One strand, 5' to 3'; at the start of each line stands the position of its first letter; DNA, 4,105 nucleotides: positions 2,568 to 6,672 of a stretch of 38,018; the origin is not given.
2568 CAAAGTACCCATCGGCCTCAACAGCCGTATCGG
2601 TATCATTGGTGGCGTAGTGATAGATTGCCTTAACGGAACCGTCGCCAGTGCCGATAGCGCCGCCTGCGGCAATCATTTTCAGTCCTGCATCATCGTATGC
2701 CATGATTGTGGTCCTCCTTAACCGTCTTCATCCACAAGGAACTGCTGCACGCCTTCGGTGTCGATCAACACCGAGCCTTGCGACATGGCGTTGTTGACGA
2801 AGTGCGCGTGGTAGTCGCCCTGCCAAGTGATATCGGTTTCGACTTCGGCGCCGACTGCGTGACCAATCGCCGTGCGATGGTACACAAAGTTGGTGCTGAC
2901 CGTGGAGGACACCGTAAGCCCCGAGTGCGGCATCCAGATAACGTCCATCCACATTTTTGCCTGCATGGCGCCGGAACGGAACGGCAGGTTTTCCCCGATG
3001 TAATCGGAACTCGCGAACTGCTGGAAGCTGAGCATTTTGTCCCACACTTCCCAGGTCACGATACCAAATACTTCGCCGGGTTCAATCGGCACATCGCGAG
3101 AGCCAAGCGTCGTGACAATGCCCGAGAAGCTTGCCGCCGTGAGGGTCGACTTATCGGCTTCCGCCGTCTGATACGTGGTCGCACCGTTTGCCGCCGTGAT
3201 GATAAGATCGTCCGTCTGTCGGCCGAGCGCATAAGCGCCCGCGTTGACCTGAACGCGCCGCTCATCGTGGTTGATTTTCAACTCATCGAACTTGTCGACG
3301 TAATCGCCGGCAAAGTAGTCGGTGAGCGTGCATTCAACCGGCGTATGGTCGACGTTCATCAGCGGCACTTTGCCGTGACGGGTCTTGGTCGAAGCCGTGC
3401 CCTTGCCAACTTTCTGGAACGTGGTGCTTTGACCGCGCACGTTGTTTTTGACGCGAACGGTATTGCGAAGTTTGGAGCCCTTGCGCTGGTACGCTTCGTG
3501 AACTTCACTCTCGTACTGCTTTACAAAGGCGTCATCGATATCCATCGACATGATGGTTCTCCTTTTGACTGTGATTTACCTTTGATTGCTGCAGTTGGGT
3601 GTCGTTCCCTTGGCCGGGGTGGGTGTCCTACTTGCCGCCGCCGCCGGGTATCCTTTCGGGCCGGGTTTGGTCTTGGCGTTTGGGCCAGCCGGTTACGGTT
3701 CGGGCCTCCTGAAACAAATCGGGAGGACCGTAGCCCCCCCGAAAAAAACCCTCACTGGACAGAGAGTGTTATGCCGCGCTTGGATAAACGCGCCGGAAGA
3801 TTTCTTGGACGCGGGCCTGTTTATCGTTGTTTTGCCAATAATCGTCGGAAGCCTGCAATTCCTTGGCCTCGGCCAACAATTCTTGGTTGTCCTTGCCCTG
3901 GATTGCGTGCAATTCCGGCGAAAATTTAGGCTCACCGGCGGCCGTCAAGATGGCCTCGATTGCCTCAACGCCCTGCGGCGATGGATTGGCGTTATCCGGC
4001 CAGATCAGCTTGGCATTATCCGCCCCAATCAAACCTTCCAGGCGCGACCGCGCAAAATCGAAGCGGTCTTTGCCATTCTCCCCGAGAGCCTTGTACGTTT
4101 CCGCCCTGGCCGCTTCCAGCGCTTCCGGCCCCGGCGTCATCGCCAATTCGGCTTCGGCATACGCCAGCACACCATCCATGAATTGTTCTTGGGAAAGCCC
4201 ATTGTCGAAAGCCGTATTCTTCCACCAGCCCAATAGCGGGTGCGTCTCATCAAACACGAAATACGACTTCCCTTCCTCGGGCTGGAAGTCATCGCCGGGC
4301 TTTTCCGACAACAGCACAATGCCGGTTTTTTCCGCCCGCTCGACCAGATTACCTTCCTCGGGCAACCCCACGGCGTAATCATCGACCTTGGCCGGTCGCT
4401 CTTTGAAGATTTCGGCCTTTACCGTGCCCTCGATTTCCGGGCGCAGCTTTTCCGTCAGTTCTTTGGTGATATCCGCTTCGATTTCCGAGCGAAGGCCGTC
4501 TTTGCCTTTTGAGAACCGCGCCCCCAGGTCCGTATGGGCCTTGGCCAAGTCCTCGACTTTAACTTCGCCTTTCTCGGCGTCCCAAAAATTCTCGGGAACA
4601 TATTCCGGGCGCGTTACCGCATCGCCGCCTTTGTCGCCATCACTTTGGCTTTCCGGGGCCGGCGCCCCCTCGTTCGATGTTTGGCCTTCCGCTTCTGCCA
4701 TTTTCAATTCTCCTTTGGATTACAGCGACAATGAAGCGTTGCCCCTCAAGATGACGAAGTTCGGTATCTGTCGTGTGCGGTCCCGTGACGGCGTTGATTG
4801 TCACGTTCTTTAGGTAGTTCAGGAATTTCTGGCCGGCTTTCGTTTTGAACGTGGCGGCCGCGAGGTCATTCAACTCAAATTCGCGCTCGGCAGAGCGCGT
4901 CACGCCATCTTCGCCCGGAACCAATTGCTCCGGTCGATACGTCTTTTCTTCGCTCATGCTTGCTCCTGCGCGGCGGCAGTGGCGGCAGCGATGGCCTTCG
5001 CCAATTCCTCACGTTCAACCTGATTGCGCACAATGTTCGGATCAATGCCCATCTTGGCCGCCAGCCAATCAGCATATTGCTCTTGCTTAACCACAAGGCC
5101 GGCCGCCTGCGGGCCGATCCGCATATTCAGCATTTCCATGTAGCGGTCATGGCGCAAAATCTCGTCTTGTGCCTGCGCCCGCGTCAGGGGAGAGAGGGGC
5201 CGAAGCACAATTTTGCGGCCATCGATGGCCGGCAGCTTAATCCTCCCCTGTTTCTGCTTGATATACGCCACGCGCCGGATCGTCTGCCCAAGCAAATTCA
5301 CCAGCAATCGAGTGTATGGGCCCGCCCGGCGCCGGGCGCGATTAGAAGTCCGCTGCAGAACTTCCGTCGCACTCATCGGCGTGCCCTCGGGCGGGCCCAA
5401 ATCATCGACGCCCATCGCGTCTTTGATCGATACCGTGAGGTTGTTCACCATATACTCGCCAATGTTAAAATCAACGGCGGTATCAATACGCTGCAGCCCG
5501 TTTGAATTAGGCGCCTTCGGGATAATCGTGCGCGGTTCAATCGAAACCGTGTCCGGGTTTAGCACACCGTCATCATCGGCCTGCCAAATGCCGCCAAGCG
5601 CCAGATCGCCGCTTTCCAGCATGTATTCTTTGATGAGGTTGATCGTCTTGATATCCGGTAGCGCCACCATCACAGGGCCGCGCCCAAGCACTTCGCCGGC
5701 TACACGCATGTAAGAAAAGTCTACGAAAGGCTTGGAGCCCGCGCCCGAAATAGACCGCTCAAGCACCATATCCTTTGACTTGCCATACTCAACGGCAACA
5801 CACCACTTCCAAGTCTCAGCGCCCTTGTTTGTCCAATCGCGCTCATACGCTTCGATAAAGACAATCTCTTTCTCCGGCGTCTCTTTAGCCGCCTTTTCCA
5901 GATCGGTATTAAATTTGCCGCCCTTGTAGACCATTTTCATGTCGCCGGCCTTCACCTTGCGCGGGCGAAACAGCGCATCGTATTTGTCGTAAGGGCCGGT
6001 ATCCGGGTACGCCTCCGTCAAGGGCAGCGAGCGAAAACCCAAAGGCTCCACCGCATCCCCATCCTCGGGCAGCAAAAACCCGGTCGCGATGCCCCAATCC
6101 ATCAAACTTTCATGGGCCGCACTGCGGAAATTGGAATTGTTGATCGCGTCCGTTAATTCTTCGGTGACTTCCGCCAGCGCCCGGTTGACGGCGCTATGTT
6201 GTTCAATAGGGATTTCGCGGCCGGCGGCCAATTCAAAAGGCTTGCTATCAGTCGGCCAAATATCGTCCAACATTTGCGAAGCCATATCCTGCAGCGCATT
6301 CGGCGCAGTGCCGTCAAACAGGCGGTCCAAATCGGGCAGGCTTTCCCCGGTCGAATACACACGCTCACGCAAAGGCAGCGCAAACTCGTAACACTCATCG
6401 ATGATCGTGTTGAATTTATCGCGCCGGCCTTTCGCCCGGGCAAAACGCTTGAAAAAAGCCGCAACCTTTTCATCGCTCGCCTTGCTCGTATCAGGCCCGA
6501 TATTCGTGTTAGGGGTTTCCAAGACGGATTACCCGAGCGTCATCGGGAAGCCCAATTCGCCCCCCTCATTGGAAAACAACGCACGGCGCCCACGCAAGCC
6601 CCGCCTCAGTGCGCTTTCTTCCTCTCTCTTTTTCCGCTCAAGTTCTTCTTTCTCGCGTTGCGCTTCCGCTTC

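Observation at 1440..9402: Exact 12-mer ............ repeated upstream of late genes, always on the late-gene strand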

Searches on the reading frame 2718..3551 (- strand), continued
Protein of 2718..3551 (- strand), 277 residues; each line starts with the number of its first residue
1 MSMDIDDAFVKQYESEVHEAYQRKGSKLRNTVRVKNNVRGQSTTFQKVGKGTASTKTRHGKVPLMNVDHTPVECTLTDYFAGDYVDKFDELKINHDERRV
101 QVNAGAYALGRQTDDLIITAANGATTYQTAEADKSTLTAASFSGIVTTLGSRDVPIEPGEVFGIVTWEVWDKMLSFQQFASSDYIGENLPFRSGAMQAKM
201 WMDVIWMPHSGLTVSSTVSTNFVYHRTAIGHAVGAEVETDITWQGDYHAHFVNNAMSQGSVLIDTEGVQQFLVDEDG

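Call 66: search_dna_similar(query=window:2718-3551:-, collection=phages, mode=protein, max_rows=25)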
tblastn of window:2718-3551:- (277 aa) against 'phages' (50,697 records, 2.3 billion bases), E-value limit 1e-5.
Records with a match: 86; places in all: 86; records where one place covers at least 80% of the query: 66.
Best place of each record, by identity: <60% 86.
By first word of the organism name: Vibrio 50; Pelagibacter 23; Caudoviricetes 5; Ralstonia 3; Bacteriophage 2; Dunaliella 2; Methylophilales 1.
By host as written in the record: - 51; Candidatus Pelagibacter ubique HTCC1062 14; Candidatus Pelagibacter sp. HTCC1062 4; Candidadtus Pelagibacter sp. HTCC1062 2; Dunaliella viridis var. palmelloides Teodoresco (Chlorophyta) 2; Vibrio lentus 2; Vibrio splendidus 2; Candidatus Pelagibacter sp. FZCC0015 2; and 7 more.
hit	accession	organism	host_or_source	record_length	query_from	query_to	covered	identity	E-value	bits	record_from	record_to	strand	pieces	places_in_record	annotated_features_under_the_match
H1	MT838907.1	Bacteriophage sp.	human fecal samples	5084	1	275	99%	51.3%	9e-90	296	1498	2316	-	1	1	record has no annotation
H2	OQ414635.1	Pelagibacter phage EXVC031P Hodr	Candidadtus Pelagibacter sp. HTCC1062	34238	1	275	99%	42.0%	3e-67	231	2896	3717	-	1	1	hypothetical protein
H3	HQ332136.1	Dunaliella viridis virus SI2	Dunaliella viridis var. palmelloides ...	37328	1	277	100%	30.1%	3e-27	116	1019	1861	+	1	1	hypothetical protein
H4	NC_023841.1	Dunaliella viridis virus SI2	Dunaliella viridis var. palmelloides ...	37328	1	277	100%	30.1%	3e-27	116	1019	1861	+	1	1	major head protein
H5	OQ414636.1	Pelagibacter phage EXVC032P Baldr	Candidadtus Pelagibacter sp. HTCC1062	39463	1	275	99%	30.2%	1e-17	89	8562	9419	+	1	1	major capsid protein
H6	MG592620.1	Vibrio phage 1.254.O._10N.286.45.C8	Vibrio lentus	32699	1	275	99%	30.0%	8e-28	118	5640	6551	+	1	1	major capsid protein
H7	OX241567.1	Vibrio phage 237E40-1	Seawater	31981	1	275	99%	30.0%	9e-28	117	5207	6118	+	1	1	major capsid protein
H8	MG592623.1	Vibrio phage 1.257.O._10N.286.46.A4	Vibrio splendidus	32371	1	275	99%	29.9%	1e-26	114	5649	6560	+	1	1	major capsid protein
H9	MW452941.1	Methylophilales phage MEP301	Methylophilales bacterium FZCC2181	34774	1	275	99%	29.8%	2e-24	108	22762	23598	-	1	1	major capsid protein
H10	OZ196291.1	Vibrio phage D105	Seawater and oysters mix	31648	1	275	99%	29.6%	1e-27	117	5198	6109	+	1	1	major head protein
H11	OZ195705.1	Vibrio phage D453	Seawater and oysters mix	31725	1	275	99%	29.6%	1e-27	117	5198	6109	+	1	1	major head protein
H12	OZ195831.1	Vibrio phage D317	Seawater and oysters mix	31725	1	275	99%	29.6%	1e-27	117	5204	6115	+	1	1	major head protein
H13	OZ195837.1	Vibrio phage D309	Seawater and oysters mix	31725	1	275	99%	29.6%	1e-27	117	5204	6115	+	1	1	major head protein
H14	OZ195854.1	Vibrio phage D272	Seawater and oysters mix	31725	1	275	99%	29.6%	1e-27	117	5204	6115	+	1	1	major head protein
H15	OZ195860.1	Vibrio phage D276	Seawater and oysters mix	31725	1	275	99%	29.6%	1e-27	117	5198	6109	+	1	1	major head protein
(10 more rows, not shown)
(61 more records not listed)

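Call 76: find_encoding_contigs(protein=P0013, flank=10000, max_places=2)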
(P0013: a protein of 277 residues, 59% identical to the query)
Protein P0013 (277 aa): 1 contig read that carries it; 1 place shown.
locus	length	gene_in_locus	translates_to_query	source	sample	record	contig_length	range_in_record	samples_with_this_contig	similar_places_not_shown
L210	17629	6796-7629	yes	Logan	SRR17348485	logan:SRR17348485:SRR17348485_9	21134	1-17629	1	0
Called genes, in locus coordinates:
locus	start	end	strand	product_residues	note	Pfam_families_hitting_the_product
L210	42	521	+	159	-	-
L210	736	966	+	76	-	-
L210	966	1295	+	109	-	-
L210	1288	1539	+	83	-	-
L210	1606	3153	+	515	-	-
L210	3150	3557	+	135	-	-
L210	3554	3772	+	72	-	-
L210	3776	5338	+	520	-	PF12236:Head-tail_con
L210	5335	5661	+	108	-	PF25181:Phage_Bbp19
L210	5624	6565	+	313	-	-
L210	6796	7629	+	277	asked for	PF19821:Phage_capsid_2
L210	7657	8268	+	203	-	-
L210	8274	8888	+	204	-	-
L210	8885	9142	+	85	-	-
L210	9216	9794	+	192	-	-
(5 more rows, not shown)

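Call 77: find_encoding_contigs(protein=P0008, flank=10000, max_places=3)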
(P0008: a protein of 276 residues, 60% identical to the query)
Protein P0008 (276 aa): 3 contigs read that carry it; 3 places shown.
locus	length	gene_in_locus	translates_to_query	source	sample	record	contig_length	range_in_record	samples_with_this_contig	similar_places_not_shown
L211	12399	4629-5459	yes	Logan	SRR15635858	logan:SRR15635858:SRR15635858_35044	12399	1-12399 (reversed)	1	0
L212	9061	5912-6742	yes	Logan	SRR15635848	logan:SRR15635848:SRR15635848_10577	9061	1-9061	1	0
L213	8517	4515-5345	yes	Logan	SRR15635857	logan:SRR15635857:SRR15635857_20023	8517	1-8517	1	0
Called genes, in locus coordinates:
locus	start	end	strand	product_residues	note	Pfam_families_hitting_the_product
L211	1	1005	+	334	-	?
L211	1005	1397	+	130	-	-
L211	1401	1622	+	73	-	-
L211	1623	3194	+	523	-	PF12236:Head-tail_con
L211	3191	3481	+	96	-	PF25181:Phage_Bbp19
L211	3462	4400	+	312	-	-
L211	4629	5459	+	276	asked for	PF19821:Phage_capsid_2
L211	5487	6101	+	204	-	-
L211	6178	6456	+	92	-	-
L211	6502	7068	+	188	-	-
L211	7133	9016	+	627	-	-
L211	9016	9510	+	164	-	-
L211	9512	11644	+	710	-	-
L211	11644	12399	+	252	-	?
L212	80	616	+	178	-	-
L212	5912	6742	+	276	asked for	PF19821:Phage_capsid_2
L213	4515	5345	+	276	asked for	PF19821:Phage_capsid_2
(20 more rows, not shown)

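Call 78: find_encoding_contigs(protein=P0010, flank=10000, max_places=2)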
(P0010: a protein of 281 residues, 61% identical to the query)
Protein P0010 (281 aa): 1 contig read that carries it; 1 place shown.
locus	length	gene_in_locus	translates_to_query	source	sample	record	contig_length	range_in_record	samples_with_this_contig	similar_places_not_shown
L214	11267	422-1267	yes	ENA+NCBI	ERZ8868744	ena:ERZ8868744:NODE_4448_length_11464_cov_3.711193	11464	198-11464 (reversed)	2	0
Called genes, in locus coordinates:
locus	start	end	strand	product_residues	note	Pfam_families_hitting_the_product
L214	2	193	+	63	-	?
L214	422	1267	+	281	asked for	PF19821:Phage_capsid_2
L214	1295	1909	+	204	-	-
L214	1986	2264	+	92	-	-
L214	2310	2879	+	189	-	-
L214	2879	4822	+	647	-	-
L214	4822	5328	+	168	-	-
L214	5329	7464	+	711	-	-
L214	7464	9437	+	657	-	-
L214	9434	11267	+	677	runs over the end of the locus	?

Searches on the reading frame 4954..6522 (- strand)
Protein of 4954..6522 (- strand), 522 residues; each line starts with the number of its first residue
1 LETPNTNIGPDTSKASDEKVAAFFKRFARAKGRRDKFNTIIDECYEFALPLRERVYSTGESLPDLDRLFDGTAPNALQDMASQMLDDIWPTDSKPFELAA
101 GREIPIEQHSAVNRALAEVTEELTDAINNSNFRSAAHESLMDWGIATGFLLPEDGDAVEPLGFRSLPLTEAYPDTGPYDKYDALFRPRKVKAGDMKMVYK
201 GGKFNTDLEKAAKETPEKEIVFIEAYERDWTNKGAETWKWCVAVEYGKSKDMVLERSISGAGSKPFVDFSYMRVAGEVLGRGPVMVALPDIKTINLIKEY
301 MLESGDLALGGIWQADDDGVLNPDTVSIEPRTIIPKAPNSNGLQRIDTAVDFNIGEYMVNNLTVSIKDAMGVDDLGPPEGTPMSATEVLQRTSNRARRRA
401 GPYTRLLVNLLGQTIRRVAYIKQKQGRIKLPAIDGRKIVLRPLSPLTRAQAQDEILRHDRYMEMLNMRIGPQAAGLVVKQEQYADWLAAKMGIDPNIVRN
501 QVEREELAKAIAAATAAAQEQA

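Call 7: search_protein_families(library=phrogs, proteins=[window:4954-6522:-], max_evalue=0.001)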
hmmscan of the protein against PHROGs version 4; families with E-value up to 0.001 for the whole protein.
window:4954-6522:- (522 aa): 4 families
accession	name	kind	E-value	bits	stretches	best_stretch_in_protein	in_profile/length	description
phrog_332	-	connector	1.8e-62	212.5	1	25-522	16-529/560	head-tail adaptor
phrog_449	-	connector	3.7e-15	56.4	1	25-521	10-498/520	head-tail adaptor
phrog_21528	-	unknown function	1.1e-12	49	1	24-188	7-175/224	-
phrog_21643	-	unknown function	1.2e-12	48.6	1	293-513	3-227/268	-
